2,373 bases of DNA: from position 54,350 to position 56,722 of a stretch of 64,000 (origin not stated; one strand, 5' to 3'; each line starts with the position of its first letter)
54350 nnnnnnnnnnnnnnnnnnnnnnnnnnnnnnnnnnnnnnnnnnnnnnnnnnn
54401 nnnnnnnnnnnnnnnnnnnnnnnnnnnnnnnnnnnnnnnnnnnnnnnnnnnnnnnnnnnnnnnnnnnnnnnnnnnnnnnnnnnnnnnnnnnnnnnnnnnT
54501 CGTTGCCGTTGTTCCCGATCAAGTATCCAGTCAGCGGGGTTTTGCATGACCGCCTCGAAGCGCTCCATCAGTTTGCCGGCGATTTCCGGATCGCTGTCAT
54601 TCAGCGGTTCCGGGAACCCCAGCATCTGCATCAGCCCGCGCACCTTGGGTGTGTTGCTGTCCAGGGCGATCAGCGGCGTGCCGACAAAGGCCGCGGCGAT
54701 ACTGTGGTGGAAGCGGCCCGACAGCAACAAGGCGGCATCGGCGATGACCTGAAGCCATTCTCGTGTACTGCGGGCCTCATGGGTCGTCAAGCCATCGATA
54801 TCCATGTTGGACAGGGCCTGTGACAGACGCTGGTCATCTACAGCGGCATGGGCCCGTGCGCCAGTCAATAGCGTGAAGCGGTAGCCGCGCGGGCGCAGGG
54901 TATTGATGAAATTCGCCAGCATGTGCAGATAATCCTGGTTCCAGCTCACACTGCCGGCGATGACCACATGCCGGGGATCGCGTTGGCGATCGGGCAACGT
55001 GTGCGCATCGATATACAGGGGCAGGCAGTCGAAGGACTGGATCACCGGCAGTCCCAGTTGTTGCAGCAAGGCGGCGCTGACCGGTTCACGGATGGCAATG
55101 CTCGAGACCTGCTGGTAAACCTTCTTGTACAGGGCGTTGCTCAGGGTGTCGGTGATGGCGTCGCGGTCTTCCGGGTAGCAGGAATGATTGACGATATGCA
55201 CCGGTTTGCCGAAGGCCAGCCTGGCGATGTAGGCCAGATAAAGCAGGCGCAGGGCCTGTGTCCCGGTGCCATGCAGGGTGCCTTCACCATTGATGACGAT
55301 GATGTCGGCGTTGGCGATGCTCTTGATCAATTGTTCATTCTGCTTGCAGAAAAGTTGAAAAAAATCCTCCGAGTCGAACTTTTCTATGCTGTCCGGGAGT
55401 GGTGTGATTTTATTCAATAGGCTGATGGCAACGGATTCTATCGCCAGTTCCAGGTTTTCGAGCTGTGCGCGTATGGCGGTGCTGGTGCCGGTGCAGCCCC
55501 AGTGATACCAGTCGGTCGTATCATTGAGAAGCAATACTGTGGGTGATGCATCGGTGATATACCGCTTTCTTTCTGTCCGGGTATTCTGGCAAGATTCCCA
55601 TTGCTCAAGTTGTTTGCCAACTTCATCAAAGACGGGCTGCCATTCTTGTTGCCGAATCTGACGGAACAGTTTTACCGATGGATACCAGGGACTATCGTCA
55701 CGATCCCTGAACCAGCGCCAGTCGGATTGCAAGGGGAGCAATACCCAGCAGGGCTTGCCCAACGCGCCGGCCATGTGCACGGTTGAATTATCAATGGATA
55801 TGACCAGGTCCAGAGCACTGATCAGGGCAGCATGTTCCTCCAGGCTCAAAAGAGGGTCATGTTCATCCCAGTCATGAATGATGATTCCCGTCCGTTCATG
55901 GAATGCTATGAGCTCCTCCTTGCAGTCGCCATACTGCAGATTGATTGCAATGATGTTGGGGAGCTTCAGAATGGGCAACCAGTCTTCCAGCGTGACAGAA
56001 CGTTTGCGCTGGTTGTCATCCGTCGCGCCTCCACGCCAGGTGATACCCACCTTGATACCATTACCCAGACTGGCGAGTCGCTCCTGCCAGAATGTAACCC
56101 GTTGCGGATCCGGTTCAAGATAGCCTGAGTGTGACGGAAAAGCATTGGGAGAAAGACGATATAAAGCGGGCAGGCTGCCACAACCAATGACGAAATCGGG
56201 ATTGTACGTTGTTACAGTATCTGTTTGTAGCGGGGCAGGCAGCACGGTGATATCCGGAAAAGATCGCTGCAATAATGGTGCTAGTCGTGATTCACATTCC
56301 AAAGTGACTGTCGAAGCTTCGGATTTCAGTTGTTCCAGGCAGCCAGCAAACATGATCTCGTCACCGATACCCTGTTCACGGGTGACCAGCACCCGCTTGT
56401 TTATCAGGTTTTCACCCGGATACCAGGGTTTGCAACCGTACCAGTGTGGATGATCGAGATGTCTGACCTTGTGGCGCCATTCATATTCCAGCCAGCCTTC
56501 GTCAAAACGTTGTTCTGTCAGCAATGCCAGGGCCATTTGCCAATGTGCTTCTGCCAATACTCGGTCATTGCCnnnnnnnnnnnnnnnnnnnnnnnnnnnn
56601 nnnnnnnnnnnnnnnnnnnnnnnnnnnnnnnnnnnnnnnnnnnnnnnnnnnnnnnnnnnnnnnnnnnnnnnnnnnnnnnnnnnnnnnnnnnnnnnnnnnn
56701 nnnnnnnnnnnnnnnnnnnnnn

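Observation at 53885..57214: Single 1109-aa fusion of TPR, GT9-like glycosyltransferase, pyruvyl-transferase-like and methyltransferase domains, occupying the flagellin glycosylation-island position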

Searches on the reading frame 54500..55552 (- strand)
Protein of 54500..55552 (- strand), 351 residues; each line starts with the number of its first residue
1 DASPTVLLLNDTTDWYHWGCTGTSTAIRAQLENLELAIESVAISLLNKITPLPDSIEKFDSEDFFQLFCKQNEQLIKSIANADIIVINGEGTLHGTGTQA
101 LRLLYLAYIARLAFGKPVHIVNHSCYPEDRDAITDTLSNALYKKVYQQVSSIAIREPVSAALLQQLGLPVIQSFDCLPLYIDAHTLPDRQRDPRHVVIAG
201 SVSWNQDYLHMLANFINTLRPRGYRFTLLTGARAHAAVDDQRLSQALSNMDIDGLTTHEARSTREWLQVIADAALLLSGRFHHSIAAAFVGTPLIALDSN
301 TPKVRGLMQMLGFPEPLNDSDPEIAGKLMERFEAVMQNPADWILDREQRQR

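Call 20: search_solved_structures(query=window:54500-55552:-, max_evalue=1, show_alignments=2)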
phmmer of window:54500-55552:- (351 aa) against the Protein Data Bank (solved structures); distinct sequences matched with E-value up to 1: 5.
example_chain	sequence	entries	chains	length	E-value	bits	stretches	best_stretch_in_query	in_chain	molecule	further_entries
5wxg_A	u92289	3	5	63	0.054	15.7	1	3-29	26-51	Transcription initiation factor TFIID subunit 3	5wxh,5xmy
5c13_A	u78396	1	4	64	0.056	15.7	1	3-29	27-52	Transcription initiation factor TFIID subunit 3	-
3p6j_A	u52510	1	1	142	0.14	14.3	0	53-98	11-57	de novo designed beta-trefoil architecture with symmetric primary structure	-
2k16_A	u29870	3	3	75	0.26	13.4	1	3-27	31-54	Transcription initiation factor TFIID subunit 3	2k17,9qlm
1uf2_P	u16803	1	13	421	0.99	11.6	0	26-71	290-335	Outer capsid protein P8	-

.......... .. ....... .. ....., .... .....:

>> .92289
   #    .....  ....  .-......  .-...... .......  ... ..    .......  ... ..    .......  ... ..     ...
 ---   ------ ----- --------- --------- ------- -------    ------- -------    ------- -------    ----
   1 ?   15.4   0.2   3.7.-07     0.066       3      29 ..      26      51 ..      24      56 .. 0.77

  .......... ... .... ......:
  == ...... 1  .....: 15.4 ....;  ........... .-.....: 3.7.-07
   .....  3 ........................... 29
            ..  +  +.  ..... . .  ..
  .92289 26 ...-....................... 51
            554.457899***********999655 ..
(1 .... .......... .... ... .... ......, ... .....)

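Call 36: search_solved_structures(query=A3, max_evalue=1, show_alignments=2)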
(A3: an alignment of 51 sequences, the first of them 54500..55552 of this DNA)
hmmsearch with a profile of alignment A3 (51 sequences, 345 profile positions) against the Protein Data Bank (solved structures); distinct sequences matched with E-value up to 1: 9.
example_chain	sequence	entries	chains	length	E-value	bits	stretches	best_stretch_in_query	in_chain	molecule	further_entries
5fq1_A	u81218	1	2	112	0.31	13.3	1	66-131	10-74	HISTIDINE KINASE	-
8bjp_AAA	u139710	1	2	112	0.31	13.3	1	66-131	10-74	cytoplasmic PAS domain of CitA from Geobacillus thermodenitrificans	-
9vkg_A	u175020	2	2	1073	0.39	12.9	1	190-246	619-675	Phospholipid-transporting ATPase IG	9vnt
9vsl_A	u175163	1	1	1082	0.39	12.9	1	190-246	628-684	Phospholipid-transporting ATPase IG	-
7bsp_A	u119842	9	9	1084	0.4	12.9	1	190-246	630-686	ATP11C | Phospholipid-transporting ATPase IG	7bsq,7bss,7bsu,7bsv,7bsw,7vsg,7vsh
6lkn_A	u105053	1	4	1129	0.43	12.8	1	190-246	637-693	Phospholipid-transporting ATPase IG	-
5wxg_A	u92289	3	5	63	0.51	12.5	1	7-23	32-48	Transcription initiation factor TFIID subunit 3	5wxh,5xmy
5c13_A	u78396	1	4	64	0.53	12.5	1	7-23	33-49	Transcription initiation factor TFIID subunit 3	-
2k16_A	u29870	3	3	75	0.95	11.7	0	7-23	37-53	Transcription initiation factor TFIID subunit 3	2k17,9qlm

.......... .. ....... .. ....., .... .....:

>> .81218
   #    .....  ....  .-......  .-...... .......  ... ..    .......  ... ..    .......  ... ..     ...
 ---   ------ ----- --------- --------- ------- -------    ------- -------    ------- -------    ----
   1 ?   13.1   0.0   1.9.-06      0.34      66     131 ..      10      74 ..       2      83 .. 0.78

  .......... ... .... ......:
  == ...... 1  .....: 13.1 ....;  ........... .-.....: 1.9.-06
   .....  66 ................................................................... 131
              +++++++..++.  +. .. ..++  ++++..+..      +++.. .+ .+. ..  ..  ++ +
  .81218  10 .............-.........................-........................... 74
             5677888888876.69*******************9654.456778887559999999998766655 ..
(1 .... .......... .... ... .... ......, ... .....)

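Call 45: predict_structure(alignment_id=A3)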
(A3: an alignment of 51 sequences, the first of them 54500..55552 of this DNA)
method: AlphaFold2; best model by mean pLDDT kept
length: 351 residues; sequences in the alignment: 51
mean_pLDDT: 93.1   pTM: 0.91
mean pLDDT of the five models: 93.1, 92.9, 92.6, 92.6, 92.1
residues with pLDDT >= 90: 278; 70-90: 69; 50-70: 4; < 50: 0
segments of 3 or more residues with pLDDT < 50: none
pLDDT, mean of each block of 10 residues (from residue 1): 92 88 96 96 93 96 98 98 97 90 98 98 93 89 97 96 96 96 87 93 80 93 95 81 87 89 95 96 96 92 92 93 94 97 93 87
secondary structure, 60 per line:
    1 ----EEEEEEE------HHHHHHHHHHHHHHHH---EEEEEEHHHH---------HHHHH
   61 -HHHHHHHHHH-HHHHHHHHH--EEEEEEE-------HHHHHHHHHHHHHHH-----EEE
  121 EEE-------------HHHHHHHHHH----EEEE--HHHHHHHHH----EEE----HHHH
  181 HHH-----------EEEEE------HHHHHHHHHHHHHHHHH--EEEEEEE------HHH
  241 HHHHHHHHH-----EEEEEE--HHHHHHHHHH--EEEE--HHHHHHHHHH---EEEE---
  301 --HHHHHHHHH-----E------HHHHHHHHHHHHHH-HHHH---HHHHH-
elements in order: E5-11 H18-33 E37-42 H43-46 H56-60 H62-71 H73-81 E84-90 H98-112 E118-123 H137-146 E151-154 H157-165 E170-172 H177-183 E195-199 H206-222 E225-231 H238-249 E255-260 H263-272 E275-278 H281-290 E294-297 H303-311 H324-337 H339-342 H346-350

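Call 48: fold_search(model_id=the predicted structure, library=pdb)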
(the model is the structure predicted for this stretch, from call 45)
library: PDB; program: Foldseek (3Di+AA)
matches with E <= 10: 1642; with E <= 0.001: 365
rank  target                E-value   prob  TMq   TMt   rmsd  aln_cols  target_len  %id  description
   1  1v4v_A                5.5e-10  1.00  0.58  0.55   6.3       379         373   12  Crystal Structure Of UDP-N-Acetylglucosamine 2-Epimerase From Thermus Thermophilus HB8 (released 2003-12-02)
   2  4zht_C                3.7e-09  1.00  0.42  0.40  15.9       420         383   11  Crystal structure of UDP-GlcNAc 2-epimerase (released 2016-06-01)
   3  4zht_B                5.6e-09  1.00  0.42  0.40  16.1       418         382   10  Crystal structure of UDP-GlcNAc 2-epimerase (released 2016-06-01)
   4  4zht_A                6.2e-09  1.00  0.44  0.41  15.8       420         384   10  Crystal structure of UDP-GlcNAc 2-epimerase (released 2016-06-01)
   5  4zht_D                9.9e-09  1.00  0.44  0.41  15.8       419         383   10  Crystal structure of UDP-GlcNAc 2-epimerase (released 2016-06-01)
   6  7vza_D                1.7e-08  1.00  0.55  0.54   7.2       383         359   15  The crystal structure of Non-hydrolyzing UDPGlcNAc 2-epimerase in complex with UDP (released 2022-11-16)
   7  8rz3_B                1.8e-08  1.00  0.59  0.64   5.7       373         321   15  Structures of Se- glycosyltransferase SenB from Variovorax paradoxus (released 2024-09-11)
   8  7vza_G                2.0e-08  1.00  0.56  0.55   6.8       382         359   15  The crystal structure of Non-hydrolyzing UDPGlcNAc 2-epimerase in complex with UDP (released 2022-11-16)
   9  1v4v_B                2.2e-08  1.00  0.56  0.54   7.0       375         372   13  Crystal Structure Of UDP-N-Acetylglucosamine 2-Epimerase From Thermus Thermophilus HB8 (released 2003-12-02)
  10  7vza_A                2.3e-08  1.00  0.54  0.52   7.1       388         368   14  The crystal structure of Non-hydrolyzing UDPGlcNAc 2-epimerase in complex with UDP (released 2022-11-16)
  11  7vza_C                2.5e-08  1.00  0.48  0.47  12.7       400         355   13  The crystal structure of Non-hydrolyzing UDPGlcNAc 2-epimerase in complex with UDP (released 2022-11-16)
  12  8fbx_B                2.6e-08  1.00  0.58  0.65   5.6       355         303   16  Selenosugar synthase SenB from Variovorax paradoxus (released 2023-11-22)
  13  3ot5_A                2.6e-08  1.00  0.58  0.55   6.3       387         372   10  2.2 Angstrom Resolution Crystal Structure of putative UDP-N-acetylglucosamine 2-epimerase from Listeria monocytogenes (released 2010-09-22)
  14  8jjn_C                5.0e-08  1.00  0.57  0.61   5.4       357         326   14  Structure of SenB in complex with UDP-Glc and PO4- at 1.98 Angstroms resolution (released 2024-02-07)
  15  8jjn_A                5.0e-08  1.00  0.58  0.63   5.9       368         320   16  Structure of SenB in complex with UDP-Glc and PO4- at 1.98 Angstroms resolution (released 2024-02-07)
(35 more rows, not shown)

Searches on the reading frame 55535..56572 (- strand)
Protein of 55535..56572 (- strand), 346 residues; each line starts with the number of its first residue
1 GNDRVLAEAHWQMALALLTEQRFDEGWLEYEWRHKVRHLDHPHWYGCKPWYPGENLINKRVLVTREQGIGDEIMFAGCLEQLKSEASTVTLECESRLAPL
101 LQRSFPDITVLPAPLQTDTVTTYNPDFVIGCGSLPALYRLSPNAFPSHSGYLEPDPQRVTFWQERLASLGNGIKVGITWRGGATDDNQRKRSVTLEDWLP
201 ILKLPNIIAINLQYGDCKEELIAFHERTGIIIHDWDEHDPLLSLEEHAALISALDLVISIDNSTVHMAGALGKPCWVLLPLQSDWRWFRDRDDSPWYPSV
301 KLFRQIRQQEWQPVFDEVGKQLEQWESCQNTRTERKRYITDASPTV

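Call 19: search_solved_structures(query=window:55535-56572:-, max_evalue=1, show_alignments=2)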
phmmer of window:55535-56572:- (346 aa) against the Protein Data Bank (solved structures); distinct sequences matched with E-value up to 1: 1.
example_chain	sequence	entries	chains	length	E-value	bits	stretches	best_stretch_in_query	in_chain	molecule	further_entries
6rw8_A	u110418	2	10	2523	0.28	13.3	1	214-263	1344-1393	A component of insecticidal toxin complex (Tc)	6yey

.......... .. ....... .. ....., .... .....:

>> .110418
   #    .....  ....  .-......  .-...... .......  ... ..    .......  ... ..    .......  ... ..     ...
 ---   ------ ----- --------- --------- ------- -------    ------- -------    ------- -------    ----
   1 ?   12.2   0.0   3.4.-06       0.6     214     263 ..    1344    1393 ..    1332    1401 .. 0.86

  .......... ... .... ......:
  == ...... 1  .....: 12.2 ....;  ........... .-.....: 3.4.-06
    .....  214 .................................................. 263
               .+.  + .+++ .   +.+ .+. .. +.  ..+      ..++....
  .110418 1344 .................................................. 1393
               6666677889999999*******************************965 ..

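Call 35: search_solved_structures(query=A2, max_evalue=1, show_alignments=2)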
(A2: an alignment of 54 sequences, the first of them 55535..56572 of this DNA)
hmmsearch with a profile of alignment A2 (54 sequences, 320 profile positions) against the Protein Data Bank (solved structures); distinct sequences matched with E-value up to 1: 1.
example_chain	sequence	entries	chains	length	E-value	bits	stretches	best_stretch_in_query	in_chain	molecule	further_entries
7tec_A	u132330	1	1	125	0.21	14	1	180-243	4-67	HTH-type transcriptional regulator GlnR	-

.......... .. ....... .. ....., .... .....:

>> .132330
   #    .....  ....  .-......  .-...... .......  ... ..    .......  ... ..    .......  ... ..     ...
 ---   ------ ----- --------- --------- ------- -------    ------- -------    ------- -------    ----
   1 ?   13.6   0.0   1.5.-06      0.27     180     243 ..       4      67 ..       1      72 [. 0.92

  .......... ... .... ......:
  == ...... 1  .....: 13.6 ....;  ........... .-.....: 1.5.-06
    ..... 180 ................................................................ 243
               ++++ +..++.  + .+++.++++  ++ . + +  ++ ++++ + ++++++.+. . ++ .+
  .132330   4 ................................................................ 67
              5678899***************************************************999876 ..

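Call 38: search_protein_families(library=pfam, alignment_id=A2, max_evalue=0.01)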
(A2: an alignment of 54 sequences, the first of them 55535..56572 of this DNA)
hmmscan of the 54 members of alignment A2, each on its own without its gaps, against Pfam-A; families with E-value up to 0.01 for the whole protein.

A. member 1, window:55535-56572:- (346 aa): 1 family
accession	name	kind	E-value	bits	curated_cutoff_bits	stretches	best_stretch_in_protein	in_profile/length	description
PF01075.23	Glyco_transf_9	-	0.00023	21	22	1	242-275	172-205/247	Glycosyltransferase family 9 (heptosyltransferase)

B. families by the number of members that match (of 54 scanned): 2 families
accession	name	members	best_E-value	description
PF01075.23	Glyco_transf_9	35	2.5e-06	Glycosyltransferase family 9 (heptosyltransferase)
PF07721.20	TPR_4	1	0.004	Tetratricopeptide repeat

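Call 43: predict_structure(alignment_id=A2)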
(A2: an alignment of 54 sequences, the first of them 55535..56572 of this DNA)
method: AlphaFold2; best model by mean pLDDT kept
length: 346 residues; sequences in the alignment: 54
mean_pLDDT: 93.7   pTM: 0.92
mean pLDDT of the five models: 93.7, 93.3, 92.7, 92.3, 91.6
residues with pLDDT >= 90: 294; 70-90: 44; 50-70: 8; < 50: 0
segments of 3 or more residues with pLDDT < 50: none
pLDDT, mean of each block of 10 residues (from residue 1): 89 96 96 80 73 94 94 97 97 97 98 87 91 97 93 98 98 98 92 97 97 96 98 95 96 98 98 98 93 96 96 98 94 83 74
secondary structure, 60 per line:
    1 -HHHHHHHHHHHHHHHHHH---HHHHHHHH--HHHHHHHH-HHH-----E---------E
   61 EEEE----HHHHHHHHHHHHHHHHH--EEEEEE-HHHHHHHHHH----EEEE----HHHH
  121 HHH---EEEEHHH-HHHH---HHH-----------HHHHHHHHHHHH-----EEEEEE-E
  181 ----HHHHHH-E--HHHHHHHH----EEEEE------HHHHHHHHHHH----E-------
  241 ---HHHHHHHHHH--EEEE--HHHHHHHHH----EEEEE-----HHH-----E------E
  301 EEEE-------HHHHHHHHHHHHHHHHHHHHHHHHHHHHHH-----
elements in order: H2-19 H23-30 H33-40 E60-64 H69-85 E88-93 H95-104 E109-112 H117-123 E127-130 H135-138 H156-167 E173-178 H185-190 H195-202 E207-211 H218-228 H244-253 E256-259 H262-270 E275-279 E300-304 H312-341

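Call 47: fold_search(model_id=the predicted structure, library=pdb)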
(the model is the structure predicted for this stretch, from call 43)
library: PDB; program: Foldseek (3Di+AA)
matches with E <= 10: 1383; with E <= 0.001: 39
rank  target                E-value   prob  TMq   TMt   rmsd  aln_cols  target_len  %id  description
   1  3tov_A                2.8e-09  1.00  0.51  0.51   6.5       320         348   15  The crystal structure of the glycosyl transferase family 9 from Veillonella parvula DSM 2008 (released 2011-09-21)
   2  3tov_B                9.3e-08  1.00  0.52  0.53   7.3       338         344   14  The crystal structure of the glycosyl transferase family 9 from Veillonella parvula DSM 2008 (released 2011-09-21)
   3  1psw                  2.8e-07  1.00  0.54  0.56   5.3       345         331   14  Structure of E. coli ADP-heptose lps heptosyltransferase II (released 2003-07-08)
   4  2h1h_A                1.2e-06  1.00  0.49  0.52   6.7       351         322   12  E. coli heptosyltransferase WaaC with ADP-2-deoxy-2-fluoro heptose (released 2007-05-22)
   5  6dfe_B                3.5e-06  1.00  0.46  0.48   9.0       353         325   14  The structure of a ternary complex of E. coli WaaC (released 2018-09-05)
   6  2gt1_A                4.2e-06  1.00  0.44  0.47   6.5       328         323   13  E. coli heptosyltransferase WaaC. (released 2007-05-01)
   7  2gt1_B                6.0e-06  1.00  0.45  0.50   7.1       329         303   12  E. coli heptosyltransferase WaaC. (released 2007-05-01)
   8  2h1h_B                7.5e-06  1.00  0.49  0.54   6.4       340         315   12  E. coli heptosyltransferase WaaC with ADP-2-deoxy-2-fluoro heptose (released 2007-05-22)
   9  2h1f_A                1.8e-05  1.00  0.49  0.53   6.2       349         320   13  E. coli heptosyltransferase WaaC with ADP (released 2007-05-22)
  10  4rap_H                1.8e-05  1.00  0.41  0.37   9.4       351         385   14  Crystal structure of bacterial iron-containing dodecameric glycosyltransferase TibC from enterotoxigenic E.coli H10407 (released 2014-10-29)
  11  4rb4_C                3.4e-05  1.00  0.43  0.39  11.8       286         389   14  Crystal structure of dodecameric iron-containing heptosyltransferase TibC in complex with ADP-D-beta-D-heptose at 3.9  (released 2014-11-05)
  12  4rap_D                3.4e-05  1.00  0.38  0.35   9.6       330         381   12  Crystal structure of bacterial iron-containing dodecameric glycosyltransferase TibC from enterotoxigenic E.coli H10407 (released 2014-10-29)
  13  4rap_L                4.9e-05  1.00  0.39  0.37   9.5       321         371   14  Crystal structure of bacterial iron-containing dodecameric glycosyltransferase TibC from enterotoxigenic E.coli H10407 (released 2014-10-29)
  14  9grx_1                5.5e-05  1.00  0.49  0.43   6.3       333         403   11  NDH-PSI-LHCI supercomplex from S. oleracea (released 2025-02-12)
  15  4rap_J                5.5e-05  1.00  0.44  0.40   9.4       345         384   13  Crystal structure of bacterial iron-containing dodecameric glycosyltransferase TibC from enterotoxigenic E.coli H10407 (released 2014-10-29)
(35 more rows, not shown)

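Call 76: find_homologous_proteins(query=A2, max_evalue=0.001)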
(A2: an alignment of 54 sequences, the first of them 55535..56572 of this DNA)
Query A2 (54 sequences) (346 aa, profile of the alignment): 4024 proteins with E <= 0.001 among 8000 candidates; the best 120 are listed.
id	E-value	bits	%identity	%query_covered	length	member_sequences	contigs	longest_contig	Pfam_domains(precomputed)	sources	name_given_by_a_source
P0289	5.3e-156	537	39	90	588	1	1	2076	PF13431.13,PF13414.13,PF13176.13,PF13428.13,PF14559.13,PF24575.2,PF13371.13,PF00515.35,PF13424.13,PF13432.13,PF13181.13,PF01075.24,PF07719.24,PF13174.13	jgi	jgi:tetratricopeptide (TPR) repeat protein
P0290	4.9e-145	501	45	82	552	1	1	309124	PF14559.13,PF13431.13,PF13414.13,PF13371.13,PF00515.35,PF13424.13,PF13432.13,PF13428.13,PF13181.13,PF07719.24,PF13374.13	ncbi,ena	-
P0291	2.1e-141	489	47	92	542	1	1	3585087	PF25063.1,PF03704.24,PF13431.13,PF23914.2,PF13414.13,PF13176.13,PF13428.13,PF13374.13,PF14559.13,PF24575.2,PF13371.13,PF17874.8,PF00515.35,PF12895.14,PF13424.13,PF21033.5,PF13432.13,PF13181.13,PF07719.24,PF13174.13,PF20308.5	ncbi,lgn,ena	-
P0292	5.4e-139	481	47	92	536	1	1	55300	PF13414.13,PF12569.15,PF13374.13,PF24575.2,PF25068.3,PF00515.35,PF13424.13,PF28559.1,PF13429.13,PF07719.24,PF13174.13,PF25063.1,PF13431.13,PF23914.2,PF25062.2,PF13176.13,PF24885.2,PF18768.8,PF13428.13,PF25064.2,PF14559.13,PF13371.13,PF17874.8,PF12895.14,PF21033.5,PF13432.13,PF13181.13,PF01239.29,PF1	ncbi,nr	ncbi:MAG: tetratricopeptide repeat-containing glycosyltransferase family protein [Thermodesulfovibri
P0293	8.9e-139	480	45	91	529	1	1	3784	PF09976.16,PF25060.1,PF13414.13,PF12569.15,PF13374.13,PF24575.2,PF00515.35,PF13424.13,PF28559.1,PF13429.13,PF07719.24,PF13174.13,PF20308.5,PF25063.1,PF13431.13,PF23914.2,PF25062.2,PF13176.13,PF24885.2,PF13428.13,PF25064.2,PF14559.13,PF13371.13,PF17874.8,PF22860.3,PF12895.14,PF21033.5,PF13432.13,PF09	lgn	-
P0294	9.3e-139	480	45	90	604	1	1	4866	PF03704.24,PF25060.1,PF13414.13,PF10952.16,PF13374.13,PF24575.2,PF00515.35,PF13424.13,PF14561.13,PF07719.24,PF13174.13,PF20308.5,PF25063.1,PF13431.13,PF23914.2,PF13176.13,PF13428.13,PF25064.2,PF14559.13,PF13371.13,PF17874.8,PF12895.14,PF21033.5,PF13432.13,PF13181.13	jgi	jgi:tetratricopeptide (TPR) repeat protein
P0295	2.0e-138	479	44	91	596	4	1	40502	PF25060.1,PF13414.13,PF10952.16,PF23558.2,PF12569.15,PF17169.10,PF13374.13,PF24575.2,PF02259.30,PF11846.15,PF00515.35,PF04212.25,PF13424.13,PF13429.13,PF07719.24,PF13174.13,PF20308.5,PF25063.1,PF13431.13,PF23914.2,PF07720.19,PF13176.13,PF13428.13,PF25064.2,PF14559.13,PF13371.13,PF17874.8,PF12895.14,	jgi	jgi:tetratricopeptide (TPR) repeat protein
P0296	2.7e-138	479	47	92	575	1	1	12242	PF09976.16,PF25060.1,PF13414.13,PF01535.27,PF12569.15,PF13374.13,PF24575.2,PF22121.3,PF02259.30,PF00515.35,PF13424.13,PF28559.1,PF13429.13,PF07719.24,PF13174.13,PF20308.5,PF25063.1,PF13431.13,PF23914.2,PF13176.13,PF24885.2,PF13428.13,PF25064.2,PF14559.13,PF13371.13,PF17874.8,PF12895.14,PF21033.5,PF1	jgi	jgi:tetratricopeptide (TPR) repeat protein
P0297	3.8e-138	478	44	91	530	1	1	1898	PF25063.1,PF13431.13,PF23914.2,PF13414.13,PF13176.13,PF12569.15,PF13428.13,PF25064.2,PF13374.13,PF14559.13,PF24575.2,PF25068.3,PF13371.13,PF00515.35,PF12895.14,PF13424.13,PF21033.5,PF13432.13,PF13181.13,PF01239.29,PF07719.24,PF13174.13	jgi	jgi:tetratricopeptide (TPR) repeat protein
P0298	1.2e-137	477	44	92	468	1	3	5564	PF13431.13,PF23914.2,PF13414.13,PF13176.13,PF13428.13,PF13374.13,PF14559.13,PF00515.35,PF13424.13,PF21033.5,PF13432.13,PF13181.13,PF07719.24,PF13174.13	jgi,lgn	jgi:tetratricopeptide (TPR) repeat protein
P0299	1.2e-137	477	44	93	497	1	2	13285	PF25063.1,PF13431.13,PF23914.2,PF13414.13,PF13176.13,PF13428.13,PF25064.2,PF13374.13,PF14559.13,PF24575.2,PF00515.35,PF12895.14,PF13424.13,PF21033.5,PF13432.13,PF13181.13,PF07719.24,PF13174.13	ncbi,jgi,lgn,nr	ncbi:MAG: tetratricopeptide repeat protein [Nitrospira sp.]|nr:tetratricopeptide repeat protein [Nit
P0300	1.4e-137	476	45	93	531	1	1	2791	PF25063.1,PF13431.13,PF23914.2,PF13414.13,PF13176.13,PF24885.2,PF12569.15,PF13428.13,PF25064.2,PF13374.13,PF14559.13,PF27595.1,PF13371.13,PF00515.35,PF12895.14,PF13424.13,PF21033.5,PF13432.13,PF13181.13,PF07719.24,PF13174.13,PF20308.5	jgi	-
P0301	1.4e-137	476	47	91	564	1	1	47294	PF25063.1,PF13431.13,PF23914.2,PF13414.13,PF01535.27,PF13176.13,PF24885.2,PF13428.13,PF13374.13,PF14559.13,PF24575.2,PF13371.13,PF17874.8,PF00515.35,PF13424.13,PF28559.1,PF21033.5,PF13432.13,PF13181.13,PF07719.24,PF13174.13,PF10373.16,PF20308.5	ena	-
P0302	2.1e-137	476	44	94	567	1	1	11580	PF10602.16,PF09976.16,PF25060.1,PF13414.13,PF12569.15,PF13374.13,PF24575.2,PF02259.30,PF00515.35,PF13424.13,PF13429.13,PF07719.24,PF13174.13,PF20308.5,PF25063.1,PF13431.13,PF23914.2,PF25062.2,PF13176.13,PF24885.2,PF13428.13,PF25064.2,PF14559.13,PF10516.16,PF13371.13,PF17874.8,PF12895.14,PF21033.5,PF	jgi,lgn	jgi:tetratricopeptide (TPR) repeat protein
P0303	4.3e-137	475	42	93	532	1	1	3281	PF13414.13,PF12569.15,PF13374.13,PF24575.2,PF00515.35,PF13424.13,PF07719.24,PF13174.13,PF20308.5,PF25063.1,PF13431.13,PF23914.2,PF13176.13,PF24885.2,PF13428.13,PF25064.2,PF14559.13,PF27595.1,PF13371.13,PF17874.8,PF22860.3,PF12895.14,PF21033.5,PF13432.13,PF13181.13,PF01239.29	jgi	-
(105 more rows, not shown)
